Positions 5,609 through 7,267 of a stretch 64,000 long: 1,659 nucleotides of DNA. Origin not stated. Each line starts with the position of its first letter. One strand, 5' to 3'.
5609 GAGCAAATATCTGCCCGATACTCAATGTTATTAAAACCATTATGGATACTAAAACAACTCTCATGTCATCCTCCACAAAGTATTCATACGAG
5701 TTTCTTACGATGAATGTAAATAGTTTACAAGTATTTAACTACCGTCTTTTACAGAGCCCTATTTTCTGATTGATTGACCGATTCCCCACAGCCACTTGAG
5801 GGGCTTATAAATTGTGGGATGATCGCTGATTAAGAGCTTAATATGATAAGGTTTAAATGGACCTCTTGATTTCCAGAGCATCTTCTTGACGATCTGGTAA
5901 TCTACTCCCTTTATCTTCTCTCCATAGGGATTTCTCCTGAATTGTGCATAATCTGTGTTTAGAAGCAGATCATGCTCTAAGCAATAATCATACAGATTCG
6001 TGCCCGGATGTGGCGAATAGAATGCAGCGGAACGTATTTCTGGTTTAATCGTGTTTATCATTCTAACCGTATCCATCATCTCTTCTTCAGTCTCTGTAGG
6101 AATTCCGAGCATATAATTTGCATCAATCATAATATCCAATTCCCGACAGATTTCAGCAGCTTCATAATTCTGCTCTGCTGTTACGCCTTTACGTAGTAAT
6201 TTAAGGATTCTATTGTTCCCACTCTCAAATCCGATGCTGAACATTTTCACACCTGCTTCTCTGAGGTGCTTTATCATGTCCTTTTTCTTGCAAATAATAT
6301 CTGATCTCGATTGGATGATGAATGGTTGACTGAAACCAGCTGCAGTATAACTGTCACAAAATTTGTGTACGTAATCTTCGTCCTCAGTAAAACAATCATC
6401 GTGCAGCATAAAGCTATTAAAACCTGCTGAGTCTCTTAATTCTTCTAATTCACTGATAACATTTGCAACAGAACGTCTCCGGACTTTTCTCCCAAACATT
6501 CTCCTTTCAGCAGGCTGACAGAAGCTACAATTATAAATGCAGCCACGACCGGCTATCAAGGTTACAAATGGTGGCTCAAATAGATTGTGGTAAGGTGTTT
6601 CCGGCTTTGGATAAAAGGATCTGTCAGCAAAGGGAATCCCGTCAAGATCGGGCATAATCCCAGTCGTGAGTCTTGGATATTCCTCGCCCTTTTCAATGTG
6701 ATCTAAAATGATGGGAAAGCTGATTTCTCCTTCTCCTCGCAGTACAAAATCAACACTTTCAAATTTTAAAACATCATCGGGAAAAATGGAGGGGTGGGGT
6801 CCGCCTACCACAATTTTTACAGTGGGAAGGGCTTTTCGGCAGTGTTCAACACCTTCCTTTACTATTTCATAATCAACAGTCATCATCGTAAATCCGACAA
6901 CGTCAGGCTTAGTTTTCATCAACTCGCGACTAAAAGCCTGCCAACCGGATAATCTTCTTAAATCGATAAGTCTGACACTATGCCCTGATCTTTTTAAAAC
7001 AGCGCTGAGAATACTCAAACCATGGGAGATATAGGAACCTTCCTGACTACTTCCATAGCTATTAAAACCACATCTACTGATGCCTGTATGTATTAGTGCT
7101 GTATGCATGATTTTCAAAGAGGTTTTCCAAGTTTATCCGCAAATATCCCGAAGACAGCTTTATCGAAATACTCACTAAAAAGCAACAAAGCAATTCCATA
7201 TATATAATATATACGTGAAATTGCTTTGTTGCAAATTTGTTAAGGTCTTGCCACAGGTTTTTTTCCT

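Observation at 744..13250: Shared ~390-aa C-terminal cassette fused to different enzymatic N-terminal regions (beta-helix vs C25 protease)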

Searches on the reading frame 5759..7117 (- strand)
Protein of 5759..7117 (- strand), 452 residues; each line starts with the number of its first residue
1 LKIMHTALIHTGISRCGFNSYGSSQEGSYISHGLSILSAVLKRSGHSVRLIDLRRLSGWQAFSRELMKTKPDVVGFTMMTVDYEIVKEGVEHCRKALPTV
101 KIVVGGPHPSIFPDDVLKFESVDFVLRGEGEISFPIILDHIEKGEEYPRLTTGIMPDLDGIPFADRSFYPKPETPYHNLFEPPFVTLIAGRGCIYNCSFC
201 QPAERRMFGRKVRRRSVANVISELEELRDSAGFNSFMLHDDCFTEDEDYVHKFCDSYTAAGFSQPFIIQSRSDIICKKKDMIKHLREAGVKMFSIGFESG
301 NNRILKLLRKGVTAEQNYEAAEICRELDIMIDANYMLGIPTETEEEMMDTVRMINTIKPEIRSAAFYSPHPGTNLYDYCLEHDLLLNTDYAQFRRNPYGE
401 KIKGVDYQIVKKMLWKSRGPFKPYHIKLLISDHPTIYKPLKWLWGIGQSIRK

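Call 25: search_protein_families(library=pfam, proteins=[window:5759-7117:-], max_evalue=0.001)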
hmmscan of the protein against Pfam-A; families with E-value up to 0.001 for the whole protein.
window:5759-7117:- (452 aa): 2 families
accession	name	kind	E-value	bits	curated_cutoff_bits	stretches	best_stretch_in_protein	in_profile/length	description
PF04055.27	Radical_SAM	-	1e-21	78.3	29.5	1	188-354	2-166/166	Radical SAM superfamily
PF02310.24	B12-binding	-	3e-20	72.7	32.1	1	27-137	10-120/121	B12 binding domain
